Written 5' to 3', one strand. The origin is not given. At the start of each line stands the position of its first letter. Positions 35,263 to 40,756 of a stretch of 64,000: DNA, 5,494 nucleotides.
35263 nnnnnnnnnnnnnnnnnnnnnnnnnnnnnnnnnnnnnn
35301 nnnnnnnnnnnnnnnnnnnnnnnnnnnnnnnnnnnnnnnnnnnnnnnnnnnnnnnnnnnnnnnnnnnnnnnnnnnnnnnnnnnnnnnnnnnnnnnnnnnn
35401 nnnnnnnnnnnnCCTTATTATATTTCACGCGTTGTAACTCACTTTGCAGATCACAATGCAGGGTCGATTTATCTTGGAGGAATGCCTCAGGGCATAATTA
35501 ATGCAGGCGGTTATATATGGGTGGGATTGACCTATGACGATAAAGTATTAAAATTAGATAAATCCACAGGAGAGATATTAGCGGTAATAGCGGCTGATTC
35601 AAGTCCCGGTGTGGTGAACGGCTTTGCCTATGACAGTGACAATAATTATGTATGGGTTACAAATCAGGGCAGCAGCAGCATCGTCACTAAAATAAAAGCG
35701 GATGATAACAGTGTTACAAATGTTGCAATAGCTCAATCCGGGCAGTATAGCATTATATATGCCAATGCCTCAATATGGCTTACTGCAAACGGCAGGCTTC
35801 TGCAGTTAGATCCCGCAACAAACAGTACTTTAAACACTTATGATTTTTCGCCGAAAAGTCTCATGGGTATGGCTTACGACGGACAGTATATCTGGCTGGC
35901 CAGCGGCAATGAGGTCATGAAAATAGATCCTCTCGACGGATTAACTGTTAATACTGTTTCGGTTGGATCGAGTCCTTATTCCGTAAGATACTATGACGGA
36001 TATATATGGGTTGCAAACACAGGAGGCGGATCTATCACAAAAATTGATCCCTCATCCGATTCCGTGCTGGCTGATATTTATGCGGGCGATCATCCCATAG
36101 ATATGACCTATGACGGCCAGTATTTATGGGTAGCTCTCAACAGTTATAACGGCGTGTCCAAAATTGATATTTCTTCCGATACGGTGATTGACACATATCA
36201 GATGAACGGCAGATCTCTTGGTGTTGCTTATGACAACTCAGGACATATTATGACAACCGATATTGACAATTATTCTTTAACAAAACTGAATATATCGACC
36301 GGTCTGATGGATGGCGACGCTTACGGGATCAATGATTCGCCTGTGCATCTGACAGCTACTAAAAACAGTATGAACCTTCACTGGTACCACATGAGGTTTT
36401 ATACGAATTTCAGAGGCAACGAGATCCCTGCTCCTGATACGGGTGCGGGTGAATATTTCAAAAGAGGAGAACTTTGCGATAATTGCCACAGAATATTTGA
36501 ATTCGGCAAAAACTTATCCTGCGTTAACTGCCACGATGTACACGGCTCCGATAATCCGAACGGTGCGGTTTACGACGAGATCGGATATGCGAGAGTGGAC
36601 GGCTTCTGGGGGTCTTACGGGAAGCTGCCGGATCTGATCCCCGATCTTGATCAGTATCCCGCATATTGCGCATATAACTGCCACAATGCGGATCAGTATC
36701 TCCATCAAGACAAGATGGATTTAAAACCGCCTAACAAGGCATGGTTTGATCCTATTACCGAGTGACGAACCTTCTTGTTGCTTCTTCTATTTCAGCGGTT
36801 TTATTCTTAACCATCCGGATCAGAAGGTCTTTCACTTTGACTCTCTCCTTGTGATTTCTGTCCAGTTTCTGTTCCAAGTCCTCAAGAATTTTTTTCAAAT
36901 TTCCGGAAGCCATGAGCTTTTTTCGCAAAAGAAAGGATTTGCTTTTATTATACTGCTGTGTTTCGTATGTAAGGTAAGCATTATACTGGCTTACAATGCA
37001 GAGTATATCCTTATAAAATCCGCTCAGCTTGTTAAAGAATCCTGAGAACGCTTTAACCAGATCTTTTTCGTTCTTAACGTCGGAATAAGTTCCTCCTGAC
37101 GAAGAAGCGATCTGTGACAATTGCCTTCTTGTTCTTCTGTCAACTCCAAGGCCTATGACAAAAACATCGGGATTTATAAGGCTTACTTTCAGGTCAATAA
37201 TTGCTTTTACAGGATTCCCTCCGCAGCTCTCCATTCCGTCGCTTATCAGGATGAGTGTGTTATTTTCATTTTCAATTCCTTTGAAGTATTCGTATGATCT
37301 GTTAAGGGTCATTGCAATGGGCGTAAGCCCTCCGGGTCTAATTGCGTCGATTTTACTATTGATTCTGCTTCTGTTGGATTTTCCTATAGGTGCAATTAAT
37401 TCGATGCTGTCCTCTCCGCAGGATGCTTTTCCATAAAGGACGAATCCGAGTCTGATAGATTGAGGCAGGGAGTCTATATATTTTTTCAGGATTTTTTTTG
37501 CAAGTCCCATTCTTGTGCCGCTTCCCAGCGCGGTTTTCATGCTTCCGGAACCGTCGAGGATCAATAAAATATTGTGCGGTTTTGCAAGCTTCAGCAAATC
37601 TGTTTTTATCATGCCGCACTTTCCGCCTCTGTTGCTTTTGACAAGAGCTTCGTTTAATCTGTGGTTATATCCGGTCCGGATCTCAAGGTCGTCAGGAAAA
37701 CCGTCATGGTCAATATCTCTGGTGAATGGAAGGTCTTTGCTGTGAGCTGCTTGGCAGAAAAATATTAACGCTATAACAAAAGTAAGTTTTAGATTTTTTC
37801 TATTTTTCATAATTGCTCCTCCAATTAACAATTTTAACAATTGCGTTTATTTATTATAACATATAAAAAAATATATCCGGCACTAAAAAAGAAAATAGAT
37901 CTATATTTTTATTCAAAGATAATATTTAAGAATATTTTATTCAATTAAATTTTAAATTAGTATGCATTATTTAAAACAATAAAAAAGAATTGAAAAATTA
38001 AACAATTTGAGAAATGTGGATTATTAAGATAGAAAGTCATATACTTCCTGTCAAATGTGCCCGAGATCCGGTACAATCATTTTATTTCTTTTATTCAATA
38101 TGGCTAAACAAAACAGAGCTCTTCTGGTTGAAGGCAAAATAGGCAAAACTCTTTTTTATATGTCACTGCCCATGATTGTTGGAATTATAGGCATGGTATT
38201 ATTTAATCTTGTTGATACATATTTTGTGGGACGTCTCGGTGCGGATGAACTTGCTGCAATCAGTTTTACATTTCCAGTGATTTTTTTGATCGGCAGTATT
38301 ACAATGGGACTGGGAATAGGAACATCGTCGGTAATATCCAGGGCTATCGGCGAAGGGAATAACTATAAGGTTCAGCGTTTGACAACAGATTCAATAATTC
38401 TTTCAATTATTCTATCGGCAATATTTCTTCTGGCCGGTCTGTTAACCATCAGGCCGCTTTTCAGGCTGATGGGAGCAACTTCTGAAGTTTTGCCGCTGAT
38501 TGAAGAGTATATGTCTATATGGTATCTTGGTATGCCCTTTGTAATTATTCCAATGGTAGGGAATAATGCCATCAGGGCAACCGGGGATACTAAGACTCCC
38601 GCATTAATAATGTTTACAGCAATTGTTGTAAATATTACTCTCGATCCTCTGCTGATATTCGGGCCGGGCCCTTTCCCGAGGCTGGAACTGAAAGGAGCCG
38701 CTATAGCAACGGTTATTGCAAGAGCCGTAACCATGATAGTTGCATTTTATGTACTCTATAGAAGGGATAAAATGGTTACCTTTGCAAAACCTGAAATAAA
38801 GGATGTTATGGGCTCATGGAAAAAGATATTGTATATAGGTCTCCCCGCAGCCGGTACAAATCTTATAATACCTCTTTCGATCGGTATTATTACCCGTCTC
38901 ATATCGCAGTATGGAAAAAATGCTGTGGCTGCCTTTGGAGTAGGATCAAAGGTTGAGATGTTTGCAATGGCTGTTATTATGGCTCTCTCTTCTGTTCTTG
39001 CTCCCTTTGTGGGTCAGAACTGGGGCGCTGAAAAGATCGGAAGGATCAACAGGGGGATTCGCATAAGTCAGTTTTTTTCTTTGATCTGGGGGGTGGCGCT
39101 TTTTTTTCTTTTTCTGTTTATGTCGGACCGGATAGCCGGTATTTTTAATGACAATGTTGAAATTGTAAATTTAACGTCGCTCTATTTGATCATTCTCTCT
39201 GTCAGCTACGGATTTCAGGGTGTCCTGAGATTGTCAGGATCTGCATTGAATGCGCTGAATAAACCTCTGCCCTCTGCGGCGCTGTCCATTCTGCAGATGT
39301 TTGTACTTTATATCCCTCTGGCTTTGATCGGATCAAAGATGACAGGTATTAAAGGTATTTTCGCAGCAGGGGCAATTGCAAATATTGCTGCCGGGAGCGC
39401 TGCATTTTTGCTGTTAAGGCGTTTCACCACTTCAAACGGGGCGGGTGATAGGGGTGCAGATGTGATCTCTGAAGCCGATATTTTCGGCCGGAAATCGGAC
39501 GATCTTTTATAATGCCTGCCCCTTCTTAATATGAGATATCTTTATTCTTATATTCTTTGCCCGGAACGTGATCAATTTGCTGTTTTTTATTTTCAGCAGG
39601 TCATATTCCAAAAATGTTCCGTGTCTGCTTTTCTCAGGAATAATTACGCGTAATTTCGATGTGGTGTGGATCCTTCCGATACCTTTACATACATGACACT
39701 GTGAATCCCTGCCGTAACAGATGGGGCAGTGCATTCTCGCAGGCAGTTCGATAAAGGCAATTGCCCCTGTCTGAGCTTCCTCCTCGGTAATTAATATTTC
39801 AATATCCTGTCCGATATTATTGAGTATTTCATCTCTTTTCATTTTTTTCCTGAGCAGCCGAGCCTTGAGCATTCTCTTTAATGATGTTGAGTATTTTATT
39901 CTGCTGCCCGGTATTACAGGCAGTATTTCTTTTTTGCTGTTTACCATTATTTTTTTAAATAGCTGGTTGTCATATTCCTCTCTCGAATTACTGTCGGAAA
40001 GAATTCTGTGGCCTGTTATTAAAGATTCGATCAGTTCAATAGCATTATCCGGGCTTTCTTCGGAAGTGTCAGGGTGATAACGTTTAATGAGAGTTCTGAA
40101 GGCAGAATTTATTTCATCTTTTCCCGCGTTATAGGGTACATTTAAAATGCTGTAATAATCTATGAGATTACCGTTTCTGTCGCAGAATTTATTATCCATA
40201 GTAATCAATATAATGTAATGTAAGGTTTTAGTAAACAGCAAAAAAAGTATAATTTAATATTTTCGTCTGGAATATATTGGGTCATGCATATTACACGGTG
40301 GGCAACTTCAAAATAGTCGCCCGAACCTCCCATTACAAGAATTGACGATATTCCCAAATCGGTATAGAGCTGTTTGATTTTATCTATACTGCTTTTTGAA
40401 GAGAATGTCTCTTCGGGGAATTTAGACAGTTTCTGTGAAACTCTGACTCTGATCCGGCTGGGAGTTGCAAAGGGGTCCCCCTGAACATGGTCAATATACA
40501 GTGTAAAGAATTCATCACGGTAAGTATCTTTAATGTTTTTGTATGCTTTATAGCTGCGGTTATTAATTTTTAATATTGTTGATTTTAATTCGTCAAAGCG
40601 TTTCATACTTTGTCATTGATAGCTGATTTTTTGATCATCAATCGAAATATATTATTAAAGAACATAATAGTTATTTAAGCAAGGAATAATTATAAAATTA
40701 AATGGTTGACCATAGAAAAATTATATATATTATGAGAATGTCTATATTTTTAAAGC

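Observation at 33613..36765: Large secreted multiheme cytochrome with Geobacter-type CX4CH...CXXCH repeats fused to a beta-propeller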

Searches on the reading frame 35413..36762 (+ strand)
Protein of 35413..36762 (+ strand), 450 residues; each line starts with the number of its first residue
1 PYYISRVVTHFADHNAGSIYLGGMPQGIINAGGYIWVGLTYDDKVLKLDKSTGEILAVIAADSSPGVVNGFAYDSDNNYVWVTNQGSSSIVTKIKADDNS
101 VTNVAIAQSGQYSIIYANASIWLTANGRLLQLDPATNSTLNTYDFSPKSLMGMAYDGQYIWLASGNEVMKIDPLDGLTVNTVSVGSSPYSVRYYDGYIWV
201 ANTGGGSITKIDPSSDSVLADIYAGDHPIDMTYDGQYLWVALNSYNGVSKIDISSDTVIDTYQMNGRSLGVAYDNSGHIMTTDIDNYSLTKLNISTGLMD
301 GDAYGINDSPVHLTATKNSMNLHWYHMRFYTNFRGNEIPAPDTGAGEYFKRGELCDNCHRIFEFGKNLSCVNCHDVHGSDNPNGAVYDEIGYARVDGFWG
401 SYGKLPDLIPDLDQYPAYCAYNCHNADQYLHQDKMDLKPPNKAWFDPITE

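Call 84: find_related_loci(query=A3, collection=metagenome_contigs, flank=10000)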
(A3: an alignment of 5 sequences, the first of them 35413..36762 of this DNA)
Query A3 (450 aa) in metagenome_contigs; peptide patterns used: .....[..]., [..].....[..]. (x = any residue, [..] = any of these).
171 stretches matched a pattern; 20 encode a relative of the query (tblastn E <= 1e-3); 20 distinct loci.
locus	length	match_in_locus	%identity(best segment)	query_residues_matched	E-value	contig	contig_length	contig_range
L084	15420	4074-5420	40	1-450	3e-109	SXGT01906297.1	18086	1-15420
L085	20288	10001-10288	36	321-450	1e-18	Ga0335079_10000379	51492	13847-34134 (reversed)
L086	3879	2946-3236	36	321-450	1e-18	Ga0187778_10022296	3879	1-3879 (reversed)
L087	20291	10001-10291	34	321-450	8e-18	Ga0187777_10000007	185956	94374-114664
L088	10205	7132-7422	34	321-450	8e-18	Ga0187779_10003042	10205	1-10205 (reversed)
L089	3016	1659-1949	34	321-450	5e-16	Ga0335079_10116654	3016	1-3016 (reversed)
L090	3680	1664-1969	37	321-450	4e-16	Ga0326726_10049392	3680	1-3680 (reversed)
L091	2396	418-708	34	321-450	5e-16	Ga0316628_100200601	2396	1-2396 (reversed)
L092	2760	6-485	28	244-450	1e-15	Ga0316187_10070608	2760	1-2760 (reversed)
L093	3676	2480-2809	34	306-450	1e-15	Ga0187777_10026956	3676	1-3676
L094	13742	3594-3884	31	321-450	4e-15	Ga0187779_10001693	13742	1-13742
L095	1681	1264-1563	36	318-450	4e-15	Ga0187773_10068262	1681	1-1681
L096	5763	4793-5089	37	320-450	1e-14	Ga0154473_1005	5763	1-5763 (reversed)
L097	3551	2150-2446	37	320-450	1e-14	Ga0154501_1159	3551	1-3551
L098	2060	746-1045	35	318-450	1e-14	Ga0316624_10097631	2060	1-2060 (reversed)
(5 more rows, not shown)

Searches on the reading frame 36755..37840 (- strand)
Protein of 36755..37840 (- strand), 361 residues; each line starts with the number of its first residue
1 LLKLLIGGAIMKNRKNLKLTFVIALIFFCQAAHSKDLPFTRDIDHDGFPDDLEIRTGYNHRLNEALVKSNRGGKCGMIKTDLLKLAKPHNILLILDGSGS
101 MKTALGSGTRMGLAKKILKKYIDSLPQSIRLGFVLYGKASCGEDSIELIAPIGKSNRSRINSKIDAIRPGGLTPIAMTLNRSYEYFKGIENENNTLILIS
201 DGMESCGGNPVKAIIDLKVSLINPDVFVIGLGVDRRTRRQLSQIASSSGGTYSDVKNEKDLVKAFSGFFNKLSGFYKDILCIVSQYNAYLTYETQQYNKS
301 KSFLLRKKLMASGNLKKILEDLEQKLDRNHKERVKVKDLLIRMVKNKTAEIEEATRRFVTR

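Call 10: search_protein_families(library=pfam, proteins=[window:36755-37840:-], max_evalue=0.00001)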
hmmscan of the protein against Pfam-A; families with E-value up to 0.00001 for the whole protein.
window:36755-37840:- (361 aa): 2 families
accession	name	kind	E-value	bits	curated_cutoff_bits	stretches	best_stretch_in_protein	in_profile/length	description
PF00092.34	VWA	-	5.4e-13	50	23.8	1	90-262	1-169/174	von Willebrand factor type A domain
PF13519.12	VWA_2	-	3.2e-10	41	27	1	91-202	1-106/107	von Willebrand factor type A domain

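Call 82: search_protein_families(library=ncbifam, proteins=[window:36755-37810:-], max_evalue=0.01)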
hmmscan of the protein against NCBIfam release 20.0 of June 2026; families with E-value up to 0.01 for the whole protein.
window:36755-37810:- (351 aa): 2 families
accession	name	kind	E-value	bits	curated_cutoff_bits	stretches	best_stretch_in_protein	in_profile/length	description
TIGR02442.1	Cob-chelat-sub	hypoth_equivalog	1.1e-05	24.2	779.45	1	80-242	474-637/641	putative cobaltochelatase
NF010238.0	PRK13685.1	subfamily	0.00084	18.5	432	1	81-129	99-147/335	hypothetical protein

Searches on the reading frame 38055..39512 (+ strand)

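Call 10: search_protein_families(library=pfam, proteins=[window:38055-39512:+], max_evalue=0.00001)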
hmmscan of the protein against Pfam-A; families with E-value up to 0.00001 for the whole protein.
window:38055-39512:+ (485 aa): 2 families
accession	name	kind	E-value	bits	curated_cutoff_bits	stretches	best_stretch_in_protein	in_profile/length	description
PF01554.23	MatE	-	4.1e-58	196.1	24.9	2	39-199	1-161/161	MatE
PF03023.19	MurJ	-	1.1e-08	34.6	27.4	1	28-254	194-417/451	Lipid II flippase MurJ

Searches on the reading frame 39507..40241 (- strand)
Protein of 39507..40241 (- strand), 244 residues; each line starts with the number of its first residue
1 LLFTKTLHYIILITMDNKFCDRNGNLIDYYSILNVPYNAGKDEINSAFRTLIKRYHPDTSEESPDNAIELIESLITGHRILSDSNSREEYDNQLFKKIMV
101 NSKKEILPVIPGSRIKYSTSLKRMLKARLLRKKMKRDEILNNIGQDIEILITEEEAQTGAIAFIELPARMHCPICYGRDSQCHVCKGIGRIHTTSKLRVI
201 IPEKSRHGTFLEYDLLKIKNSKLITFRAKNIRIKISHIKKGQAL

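Call 10: search_protein_families(library=pfam, proteins=[window:39507-40241:-], max_evalue=0.00001)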
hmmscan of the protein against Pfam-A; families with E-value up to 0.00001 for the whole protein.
window:39507-40241:- (244 aa): 1 family
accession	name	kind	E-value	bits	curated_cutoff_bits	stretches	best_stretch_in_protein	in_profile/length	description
PF00226.36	DnaJ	-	3.7e-15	56.2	27.8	1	28-91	1-63/63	DnaJ domain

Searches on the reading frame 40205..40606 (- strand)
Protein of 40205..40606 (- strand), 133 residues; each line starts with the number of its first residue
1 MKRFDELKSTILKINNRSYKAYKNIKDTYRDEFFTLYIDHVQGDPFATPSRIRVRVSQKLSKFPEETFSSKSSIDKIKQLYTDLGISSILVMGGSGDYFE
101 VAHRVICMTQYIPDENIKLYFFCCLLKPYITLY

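Call 10: search_protein_families(library=pfam, proteins=[window:40205-40606:-], max_evalue=0.00001)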
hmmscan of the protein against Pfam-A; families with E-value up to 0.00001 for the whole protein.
window:40205-40606:- (133 aa): 2 families
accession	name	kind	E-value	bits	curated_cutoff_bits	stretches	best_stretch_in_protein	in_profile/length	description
PF20446.3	ABC_N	-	1.7e-19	70.7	26.5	1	5-72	2-69/162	ATPase of the ABC class N-terminal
PF09818.15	ABC_ATPase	-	2.4e-11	43.7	23.2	1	70-115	208-253/283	P-loop domain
